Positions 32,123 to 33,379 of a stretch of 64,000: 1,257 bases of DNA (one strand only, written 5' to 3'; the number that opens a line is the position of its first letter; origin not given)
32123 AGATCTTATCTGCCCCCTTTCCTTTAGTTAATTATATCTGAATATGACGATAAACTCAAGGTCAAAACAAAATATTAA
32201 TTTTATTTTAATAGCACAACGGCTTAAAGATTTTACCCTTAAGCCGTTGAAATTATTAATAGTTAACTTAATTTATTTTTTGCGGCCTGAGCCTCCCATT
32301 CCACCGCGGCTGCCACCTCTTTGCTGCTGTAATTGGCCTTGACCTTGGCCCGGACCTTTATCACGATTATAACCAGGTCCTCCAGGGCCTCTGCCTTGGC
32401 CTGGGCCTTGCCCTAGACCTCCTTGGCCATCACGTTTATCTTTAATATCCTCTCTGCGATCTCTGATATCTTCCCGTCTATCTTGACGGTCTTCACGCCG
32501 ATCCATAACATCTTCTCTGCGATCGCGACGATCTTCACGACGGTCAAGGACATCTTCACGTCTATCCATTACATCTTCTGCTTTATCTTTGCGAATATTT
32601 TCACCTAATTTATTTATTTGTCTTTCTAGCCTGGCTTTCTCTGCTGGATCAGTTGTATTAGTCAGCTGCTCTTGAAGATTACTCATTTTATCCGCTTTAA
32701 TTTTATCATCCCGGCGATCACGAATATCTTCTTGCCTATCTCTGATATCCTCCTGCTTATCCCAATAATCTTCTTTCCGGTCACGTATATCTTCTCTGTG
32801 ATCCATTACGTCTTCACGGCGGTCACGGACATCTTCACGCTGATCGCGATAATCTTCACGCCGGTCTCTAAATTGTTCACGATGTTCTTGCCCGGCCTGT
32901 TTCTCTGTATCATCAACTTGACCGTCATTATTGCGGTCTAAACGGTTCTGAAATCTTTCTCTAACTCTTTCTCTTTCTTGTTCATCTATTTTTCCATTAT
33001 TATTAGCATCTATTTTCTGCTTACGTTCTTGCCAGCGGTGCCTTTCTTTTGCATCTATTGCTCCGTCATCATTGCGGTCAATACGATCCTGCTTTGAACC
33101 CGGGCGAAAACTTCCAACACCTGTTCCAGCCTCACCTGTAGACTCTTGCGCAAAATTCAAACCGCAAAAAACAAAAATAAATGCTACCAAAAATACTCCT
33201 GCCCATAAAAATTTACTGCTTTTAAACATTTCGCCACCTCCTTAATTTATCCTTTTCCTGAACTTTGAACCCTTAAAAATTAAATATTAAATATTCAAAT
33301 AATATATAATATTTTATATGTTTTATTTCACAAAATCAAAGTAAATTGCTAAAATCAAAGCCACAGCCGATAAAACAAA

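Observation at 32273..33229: Secreted EF-hand / RED-heptad-repeat / Gly-rich protein of unrecognised family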

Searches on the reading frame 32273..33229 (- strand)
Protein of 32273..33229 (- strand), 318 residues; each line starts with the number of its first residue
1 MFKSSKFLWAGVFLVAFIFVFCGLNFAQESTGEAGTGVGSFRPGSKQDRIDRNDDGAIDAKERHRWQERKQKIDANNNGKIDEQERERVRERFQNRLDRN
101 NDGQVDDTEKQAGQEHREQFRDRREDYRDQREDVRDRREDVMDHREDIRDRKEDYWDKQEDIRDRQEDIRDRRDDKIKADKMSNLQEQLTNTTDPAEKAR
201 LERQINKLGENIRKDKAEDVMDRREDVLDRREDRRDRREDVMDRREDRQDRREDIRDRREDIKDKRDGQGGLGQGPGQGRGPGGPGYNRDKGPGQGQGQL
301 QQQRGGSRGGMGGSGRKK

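Call 3: search_protein_families(library=pfam, proteins=[window:32273-33229:-], max_evalue=10)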
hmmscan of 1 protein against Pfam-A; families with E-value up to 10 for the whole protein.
window:32273-33229:- (318 aa): 6 families
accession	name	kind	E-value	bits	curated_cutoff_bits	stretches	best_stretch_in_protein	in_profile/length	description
PF13202.12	EF-hand_5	-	4.2e-05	23.3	25.9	3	71-85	6-20/25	EF hand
PF19962.4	EAD9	-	0.0013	18.9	25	1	184-214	24-54/62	Effector-associated domain 9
PF13405.12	EF-hand_6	-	0.0013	18.7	25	2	66-85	2-21/30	EF-hand domain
PF00036.39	EF-hand_1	-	0.013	15.4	25.4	1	71-85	7-21/29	EF hand domain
PF00404.24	Dockerin_1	-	0.77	10.4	22.9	1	68-92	31-55/57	Dockerin type I domain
PF23657.1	DUF7151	-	3.1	8.3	27.2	0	73-85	26-38/46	Domain of unknown function (DUF7151)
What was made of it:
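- On EF-hand (canonical Ca2+-binding helix-loop-helix): Pfam EF-hand_5 scores 23.3 bits against a 25.9-bit cutoff (call 3).
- On CpxP/Spy/ZraP (LTXXQ) family: No such hit at E <= 10 (call 3).
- Closest known: CpxP / Spy / ZraP / CnrX periplasmic helical-hairpin stress proteins. Different: There is no sequence relationship: no LTXXQ or Metal_resist hit at E <= 10 (call 3).
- Closest known: DUF3106. Different: The window protein gives no Pfam match to it (call 3).
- Pfam EF-hand_5 is just below its gathering score (23.3 against 25.9 bits, call 3).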

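Call 5: search_protein_families(library=ncbifam, proteins=[window:32273-33229:-], max_evalue=10)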
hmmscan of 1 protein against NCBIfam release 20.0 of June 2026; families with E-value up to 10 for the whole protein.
window:32273-33229:- (318 aa): 5 families
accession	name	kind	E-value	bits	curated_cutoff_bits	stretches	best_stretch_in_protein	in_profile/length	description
NF047351.1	lipase_YSIRK_Sa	exception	0.00061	18.2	650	1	64-253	67-250/704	YSIRK-targeted triacylglycerol lipase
NF053806.1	lanmdlnLanM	equivalog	0.0035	17.4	135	1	48-110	55-119/132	lanmodulin LanM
NF041410.1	XopAW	subfamily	0.048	13.4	120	1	49-119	71-134/235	XopAW family type III secretion system calcium-binding effector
TIGR02168.1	SMC_prok_B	equivalog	0.13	9.9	567.35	1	63-264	720-945/1181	chromosome segregation protein SMC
TIGR02169.1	SMC_prok_A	equivalog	2.8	5.5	729.4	1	59-265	673-884/1165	chromosome segregation protein SMC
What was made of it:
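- On Lanmodulin: 17.4 bits (call 5).
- The NCBIfam LanM score is 17.4 against a cutoff of 135 (call 5).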

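Call 6: find_homologous_proteins(query=window:32273-33229:-, max_evalue=0.001)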
Query window:32273-33229:- (318 aa): 132 proteins with E <= 0.001 among 8000 candidates; the best 120 are listed.
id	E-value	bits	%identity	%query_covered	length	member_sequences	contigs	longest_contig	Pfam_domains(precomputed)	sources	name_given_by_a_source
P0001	1.7e-47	181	50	58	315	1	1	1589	PF13405.13,PF13202.13,PF00036.39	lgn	-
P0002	1.1e-38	152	46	47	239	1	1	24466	PF13202.13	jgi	jgi:hypothetical protein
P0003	6.6e-32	129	40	78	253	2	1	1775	PF13405.13,PF13202.13,PF00036.39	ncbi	-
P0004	1.8e-28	118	45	45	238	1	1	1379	PF13405.13,PF13202.13,PF00036.39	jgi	jgi:lipopolysaccharide export system protein LptC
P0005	2.6e-28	117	53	42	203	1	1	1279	-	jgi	-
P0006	6.0e-27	113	33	69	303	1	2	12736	-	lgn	-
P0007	2.5e-26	111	52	37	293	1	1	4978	-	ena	-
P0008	4.4e-26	110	53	43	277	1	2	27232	PF13202.13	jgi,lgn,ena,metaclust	metaclust:\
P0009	1.7e-25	108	32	57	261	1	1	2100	PF13202.13,PF00036.39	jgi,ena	-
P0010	3.4e-23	101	54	31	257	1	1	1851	-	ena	-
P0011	1.5e-22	99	35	78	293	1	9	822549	-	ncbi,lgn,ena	-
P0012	1.2e-20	92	30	89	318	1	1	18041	-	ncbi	-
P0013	1.7e-20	92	46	39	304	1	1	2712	-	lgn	-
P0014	4.5e-19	87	57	15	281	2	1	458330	-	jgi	-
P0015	6.6e-19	87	49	26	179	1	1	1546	PF13405.13,PF13202.13,PF00036.39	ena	-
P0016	3.3e-18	84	46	45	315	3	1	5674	-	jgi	-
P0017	1.6e-16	79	52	8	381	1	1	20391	-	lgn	-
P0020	1.3e-15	76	45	49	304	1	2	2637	-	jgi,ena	-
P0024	1.1e-14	73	43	58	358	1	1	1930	PF02151.26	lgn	-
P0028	1.2e-13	69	36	55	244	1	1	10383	-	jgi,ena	-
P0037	9.8e-12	63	46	30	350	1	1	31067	-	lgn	-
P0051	2.2e-9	55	64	10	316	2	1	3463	-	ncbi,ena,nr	ncbi:MAG: hypothetical protein KKC84_03435 [Candidatus Omnitrophica bacterium]|nr:hypothetical prote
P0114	1.4e-4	39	56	14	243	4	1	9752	-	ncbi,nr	ncbi:MAG: hypothetical protein KKC42_00955 [Candidatus Omnitrophica bacterium]|nr:hypothetical prote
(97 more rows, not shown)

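Call 12: find_encoding_contigs(protein=window:32273-33229:-, flank=6000, max_places=4)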
Protein window:32273-33229:- (318 aa): no gene with exactly this product is on record in the collection.

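Call 13: find_encoding_contigs(protein=P0002, flank=6000, max_places=3)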
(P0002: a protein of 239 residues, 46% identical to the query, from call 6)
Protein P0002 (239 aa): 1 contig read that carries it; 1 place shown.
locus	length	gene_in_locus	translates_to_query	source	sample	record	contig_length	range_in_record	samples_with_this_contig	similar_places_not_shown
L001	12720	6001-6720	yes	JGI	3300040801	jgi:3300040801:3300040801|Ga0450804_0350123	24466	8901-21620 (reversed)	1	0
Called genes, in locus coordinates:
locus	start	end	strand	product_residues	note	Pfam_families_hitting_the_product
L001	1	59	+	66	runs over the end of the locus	PF00313:CSD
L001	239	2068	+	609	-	PF00009:GTP_EFTU, PF01926:MMR_HSR1 (weak), PF22042:EF-G_D2, PF03144:GTP_EFTU_D2, PF00679:EFG_C, PF21018:BipA_C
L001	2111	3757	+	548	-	PF00270:DEAD, PF04851:ResIII, PF00271:Helicase_C, PF03880:DbpA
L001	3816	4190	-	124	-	-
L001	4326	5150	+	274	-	PF12797:Fer4_2 (faint), PF13237:Fer4_10, PF13484:Fer4_16 (faint), PF12838:Fer4_7, PF13187:Fer4_9, PF00037:Fer4 (weak), PF12837:Fer4_6 (weak), PF00881:Nitroreductase, +2 more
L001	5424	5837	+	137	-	PF01842:ACT (weak), PF13291:ACT_4 (faint), PF13840:ACT_7 (faint), PF19571:ACT_8 (weak), PF22629:ACT_AHAS_ss (weak)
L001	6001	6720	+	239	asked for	PF13202:EF-hand_5 (faint)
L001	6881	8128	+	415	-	PF00437:T2SSE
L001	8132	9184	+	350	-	PF00437:T2SSE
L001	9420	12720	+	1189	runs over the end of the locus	PF01855:POR_N, PF17147:PFOR_II, PF01558:POR, PF10371:EKR, PF12838:Fer4_7, PF13187:Fer4_9, PF13237:Fer4_10, PF13484:Fer4_16, +7 more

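Call 16: search_solved_structures(query=window:32273-33229:-, max_evalue=1, show_alignments=2)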
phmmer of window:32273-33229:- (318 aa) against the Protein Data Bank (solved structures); distinct sequences matched with E-value up to 1: 5.
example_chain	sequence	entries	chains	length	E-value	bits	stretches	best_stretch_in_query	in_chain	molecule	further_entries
8fns_A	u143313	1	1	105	0.00049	22.8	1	46-109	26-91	EF-hand domain-containing protein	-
6mi5_X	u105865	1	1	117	0.00058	22.6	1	46-109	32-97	Lanmodulin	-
6cgh_A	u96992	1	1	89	0.0018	20.9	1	158-218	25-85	DnaJ homolog subfamily C member 2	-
5y05_A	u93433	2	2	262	0.25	13.9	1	122-292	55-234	msmeg_4306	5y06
3l19_A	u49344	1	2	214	0.66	12.5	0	58-88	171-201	Calcium/calmodulin dependent protein kinase with a kinase domain and 4 calmodulin like EF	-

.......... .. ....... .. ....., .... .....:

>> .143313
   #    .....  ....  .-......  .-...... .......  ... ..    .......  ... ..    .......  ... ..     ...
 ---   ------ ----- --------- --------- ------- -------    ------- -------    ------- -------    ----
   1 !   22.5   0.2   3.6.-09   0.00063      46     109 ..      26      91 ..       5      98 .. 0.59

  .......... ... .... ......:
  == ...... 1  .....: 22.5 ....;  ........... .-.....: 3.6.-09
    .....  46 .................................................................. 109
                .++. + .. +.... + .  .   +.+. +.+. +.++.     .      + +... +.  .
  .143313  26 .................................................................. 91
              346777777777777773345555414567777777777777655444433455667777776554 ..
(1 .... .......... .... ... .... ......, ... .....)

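Call 18: find_encoding_contigs(protein=P0011, flank=6000, max_places=3)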
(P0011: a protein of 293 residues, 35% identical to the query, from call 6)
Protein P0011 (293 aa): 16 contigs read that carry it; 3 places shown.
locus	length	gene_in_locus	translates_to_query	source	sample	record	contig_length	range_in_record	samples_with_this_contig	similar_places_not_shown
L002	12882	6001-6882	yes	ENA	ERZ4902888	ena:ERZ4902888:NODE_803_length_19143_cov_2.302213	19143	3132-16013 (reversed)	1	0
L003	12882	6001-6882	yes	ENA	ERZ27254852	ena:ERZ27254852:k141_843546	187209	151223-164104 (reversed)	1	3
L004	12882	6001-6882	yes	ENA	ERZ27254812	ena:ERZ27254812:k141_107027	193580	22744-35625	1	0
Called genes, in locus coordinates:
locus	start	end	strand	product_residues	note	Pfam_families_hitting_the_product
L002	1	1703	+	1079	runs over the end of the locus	PF25596:CPSase_L_D1, PF02222:ATP-grasp, PF02786:CPSase_L_D2, PF07478:Dala_Dala_lig_C, PF02787:CPSase_L_D3, PF25596:CPSase_L_D1, PF02786:CPSase_L_D2, PF15632:ATPgrasp_Ter, +5 more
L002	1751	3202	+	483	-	PF13522:GATase_6 (weak), PF13537:GATase_7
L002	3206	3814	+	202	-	-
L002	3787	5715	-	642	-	PF02310:B12-binding (weak), PF04055:Radical_SAM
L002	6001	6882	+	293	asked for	-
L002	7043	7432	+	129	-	PF00436:SSB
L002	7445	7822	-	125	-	PF00072:Response_reg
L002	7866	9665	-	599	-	PF00672:HAMP, PF00989:PAS, PF08448:PAS_4, PF13426:PAS_9, PF08447:PAS_3, PF00512:HisKA (weak), PF02518:HATPase_c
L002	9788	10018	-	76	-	-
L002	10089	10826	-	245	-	PF11638:DnaA_N, PF00308:Bac_DnaA, PF01797:Y1_Tnp (weak)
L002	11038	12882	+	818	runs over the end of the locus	PF17957:Big_7 (weak)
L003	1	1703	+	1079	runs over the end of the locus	PF25596:CPSase_L_D1, PF02222:ATP-grasp, PF02786:CPSase_L_D2, PF07478:Dala_Dala_lig_C, PF02787:CPSase_L_D3, PF25596:CPSase_L_D1, PF02786:CPSase_L_D2, PF15632:ATPgrasp_Ter, +5 more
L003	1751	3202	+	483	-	PF13522:GATase_6 (weak), PF13537:GATase_7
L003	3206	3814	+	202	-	-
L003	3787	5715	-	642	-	PF02310:B12-binding (weak), PF04055:Radical_SAM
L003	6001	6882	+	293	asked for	-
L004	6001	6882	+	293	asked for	-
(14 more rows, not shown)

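Call 19: find_encoding_contigs(protein=P0012, flank=6000, max_places=3)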
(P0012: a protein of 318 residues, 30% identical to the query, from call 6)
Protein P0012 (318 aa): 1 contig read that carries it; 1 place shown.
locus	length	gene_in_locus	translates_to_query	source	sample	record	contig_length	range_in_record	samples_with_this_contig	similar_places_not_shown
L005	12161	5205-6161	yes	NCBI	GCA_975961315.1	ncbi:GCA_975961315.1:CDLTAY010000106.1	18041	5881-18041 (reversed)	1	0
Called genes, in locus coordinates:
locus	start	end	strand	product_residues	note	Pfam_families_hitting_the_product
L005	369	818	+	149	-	-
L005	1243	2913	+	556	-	PF00916:Sulfate_transp, PF16983:MFS_MOT1 (weak), PF01740:STAS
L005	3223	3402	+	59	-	-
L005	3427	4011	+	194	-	PF04542:Sigma70_r2, PF08281:Sigma70_r4_2, PF04545:Sigma70_r4, PF08280:HTH_Mga (weak)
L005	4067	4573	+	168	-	PF13490:zf-HC2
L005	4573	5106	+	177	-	PF11304:DUF3106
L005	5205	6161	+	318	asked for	-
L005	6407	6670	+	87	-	PF12802:MarR_2 (faint), PF12840:HTH_20, PF01022:HTH_5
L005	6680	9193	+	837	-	PF03176:MMPL, PF02460:Patched (weak), PF12349:Sterol-sensing, PF03176:MMPL, PF00873:ACR_tran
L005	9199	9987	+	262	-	PF17131:TP_0789-like, PF07044:DUF1329 (weak)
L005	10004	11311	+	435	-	-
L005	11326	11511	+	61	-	PF11127:YgaP-like_TM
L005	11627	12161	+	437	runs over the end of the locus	PF02518:HATPase_c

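Call 20: predict_structure(alignment_id=A1)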
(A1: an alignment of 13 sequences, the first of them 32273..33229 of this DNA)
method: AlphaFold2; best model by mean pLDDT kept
length: 318 residues; sequences in the alignment: 13
mean_pLDDT: 78.1   pTM: 0.43
mean pLDDT of the five models: 78.1, 74.6, 73.5, 72.6, 72.1
residues with pLDDT >= 90: 147; 70-90: 76; 50-70: 25; < 50: 70
segments of 3 or more residues with pLDDT < 50: 32-45, 47-49, 51-53, 272-318
pLDDT, mean of each block of 10 residues (from residue 1): 58 82 62 43 48 56 83 86 89 83 87 91 95 96 95 95 95 95 97 98 97 94 94 93 90 93 81 46 42 43 40 43
secondary structure, 60 per line:
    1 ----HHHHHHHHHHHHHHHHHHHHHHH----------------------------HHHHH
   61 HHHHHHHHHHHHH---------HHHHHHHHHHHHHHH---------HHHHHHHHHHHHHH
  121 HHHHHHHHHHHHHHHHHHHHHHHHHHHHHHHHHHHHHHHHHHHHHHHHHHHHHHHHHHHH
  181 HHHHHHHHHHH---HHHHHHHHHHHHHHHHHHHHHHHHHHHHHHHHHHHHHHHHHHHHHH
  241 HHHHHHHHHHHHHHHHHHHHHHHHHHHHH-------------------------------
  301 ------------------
elements in order: H5-27 H56-73 H83-97 H107-191 H195-269
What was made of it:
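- On EF-hand (canonical Ca2+-binding helix-loop-helix): Confidence is good for EF2 and EF3 and poor for EF1 (call 20).
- The flanking helices are modelled at pLDDT 83-89 (call 20). Hairpin in this protein: AlphaFold2 gives helix 107-191, a turn at 192-194 and helix 195-269, at pLDDT 90-98 (call 20).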

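Call 22: fold_search(model_id=the predicted structure, library=pdb)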
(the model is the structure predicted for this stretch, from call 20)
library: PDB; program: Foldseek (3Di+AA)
matches with E <= 10: 89; with E <= 0.001: 0
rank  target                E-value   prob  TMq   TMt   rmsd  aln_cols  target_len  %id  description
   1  8iue_4                2.6e+00  0.91  0.12  0.10   0.5        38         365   21  RNA polymerase III pre-initiation complex melting complex 1 (released 2023-05-24)
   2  9hlx_A                3.4e+00  0.84  0.11  0.03   0.6        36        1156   17  Structure of Ba1Cas12a3 binary complex (released 2025-12-17)
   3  5l8g_E                3.6e+00  0.72  0.11  0.37   0.9        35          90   17  Crystal structure of Rhodospirillum rubrum Rru_A0973 mutant H65A (released 2016-08-31)
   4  6so5_C                4.2e+00  0.66  0.14  0.30   1.2        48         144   23  Homo sapiens WRB/CAML heterotetramer in complex with a TRC40 dimer (released 2020-09-09)
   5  9evs_D                4.2e+00  0.05  0.14  0.11  30.6       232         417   15  Structure of the flowering plant mitoribosome with P-site tRNA (released 2025-09-03)
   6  3a8p_A                4.4e+00  0.69  0.12  0.17   0.9        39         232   23  Crystal structure of the Tiam2 PHCCEx domain (released 2009-11-24)
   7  5da5_C                4.4e+00  0.63  0.11  0.37   0.9        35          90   17  Crystal structure of Rhodospirillum rubrum Rru_A0973 (released 2016-08-10)
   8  6suw_C                4.4e+00  0.63  0.11  0.37   1.0        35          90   17  Crystal structure of Rhodospirillum rubrum Rru_A0973 E31A variant (released 2020-09-23)
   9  3a8p_C                4.4e+00  0.63  0.12  0.17   1.0        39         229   23  Crystal structure of the Tiam2 PHCCEx domain (released 2009-11-24)
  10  2ymb_D                4.4e+00  0.57  0.11  0.15   1.9        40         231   28  Structures of MITD1 (released 2012-10-24)
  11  7f6j_C                4.7e+00  0.77  0.12  0.35   0.5        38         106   24  Crystal structure of the PDZD8 coiled-coil domain - Rab7 complex (released 2022-02-23)
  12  6z01_A                4.7e+00  0.66  0.11  0.07   0.7        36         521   25  DNA Topoisomerase (released 2021-11-17)
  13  7s5c_C                4.7e+00  0.63  0.12  0.56   0.9        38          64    8  M. xanthus ferritin-like protein EncB (released 2022-02-02)
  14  5l8g_M                4.7e+00  0.57  0.11  0.37   1.0        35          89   17  Crystal structure of Rhodospirillum rubrum Rru_A0973 mutant H65A (released 2016-08-31)
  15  1sjp_A                5.0e+00  0.72  0.10  0.07   0.4        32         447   16  Mycobacterium tuberculosis Chaperonin60.2 (released 2004-12-07)
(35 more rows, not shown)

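Call 24: search_protein_families(library=pfam, proteins=[P0012, P0013, P0016, P0017, P0020, P0024, P0037, P0051, P0114, P0028], max_evalue=0.1)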
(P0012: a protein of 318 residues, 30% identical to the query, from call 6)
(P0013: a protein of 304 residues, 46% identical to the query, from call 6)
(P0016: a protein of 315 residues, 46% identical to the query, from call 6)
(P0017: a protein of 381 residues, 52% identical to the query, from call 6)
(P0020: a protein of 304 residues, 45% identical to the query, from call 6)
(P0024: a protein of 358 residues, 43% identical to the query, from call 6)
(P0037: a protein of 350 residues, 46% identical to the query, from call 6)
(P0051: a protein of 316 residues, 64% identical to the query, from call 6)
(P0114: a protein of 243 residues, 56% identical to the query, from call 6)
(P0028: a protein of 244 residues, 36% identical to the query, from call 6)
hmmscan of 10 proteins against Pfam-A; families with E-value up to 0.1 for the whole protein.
P0012 (318 aa): 3 families
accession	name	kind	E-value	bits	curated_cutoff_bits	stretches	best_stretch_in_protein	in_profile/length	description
PF02151.25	UVR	-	6e-05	23.1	21.5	1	73-98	7-32/36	UvrB/uvrC motif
PF00042.28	Globin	-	0.025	15.5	22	1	52-123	21-89/117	Globin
PF13663.11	DUF4148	-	0.081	13.8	27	0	118-138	38-58/62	Domain of unknown function (DUF4148)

P0013 (304 aa): 1 family
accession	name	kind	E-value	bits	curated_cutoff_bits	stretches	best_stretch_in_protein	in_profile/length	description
PF12732.12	YtxH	-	0.017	16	37.5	0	168-222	27-70/71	YtxH-like protein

P0016 (315 aa): 1 family
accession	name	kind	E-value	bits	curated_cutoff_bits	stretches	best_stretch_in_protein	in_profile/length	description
PF20663.3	COG4_N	-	0.017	15.6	27.3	1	17-102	11-98/107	Conserved oligomeric Golgi complex subunit 4, N-terminal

P0017 (381 aa): 0 families

P0020 (304 aa): 0 families

P0024 (358 aa): 1 family
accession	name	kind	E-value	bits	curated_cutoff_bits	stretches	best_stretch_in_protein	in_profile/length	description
PF02151.25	UVR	-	1.8e-05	24.7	21.5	1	80-104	6-30/36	UvrB/uvrC motif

P0037 (350 aa): 0 families

P0051 (316 aa): 0 families

P0114 (243 aa): 4 families
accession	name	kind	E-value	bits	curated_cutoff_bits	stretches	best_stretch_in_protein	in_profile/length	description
PF23931.1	Terminase_6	-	0.0015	19.5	27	1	50-159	11-83/96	Terminase small subunit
PF13202.12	EF-hand_5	-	0.0093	15.9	25.9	1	145-160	5-20/25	EF hand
PF13405.12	EF-hand_6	-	0.036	14.2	25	0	141-160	2-21/30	EF-hand domain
PF22554.1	Chap-C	-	0.056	14.6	27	1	45-90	31-76/91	TY-Chap C-terminal domain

P0028 (244 aa): 1 family
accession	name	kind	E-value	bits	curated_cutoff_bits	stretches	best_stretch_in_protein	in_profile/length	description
PF09280.16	XPC-binding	-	0.097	12.8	26.4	0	81-106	9-34/57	XPC-binding domain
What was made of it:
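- Tried and rejected: It hits only the UVR motif (call 24).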
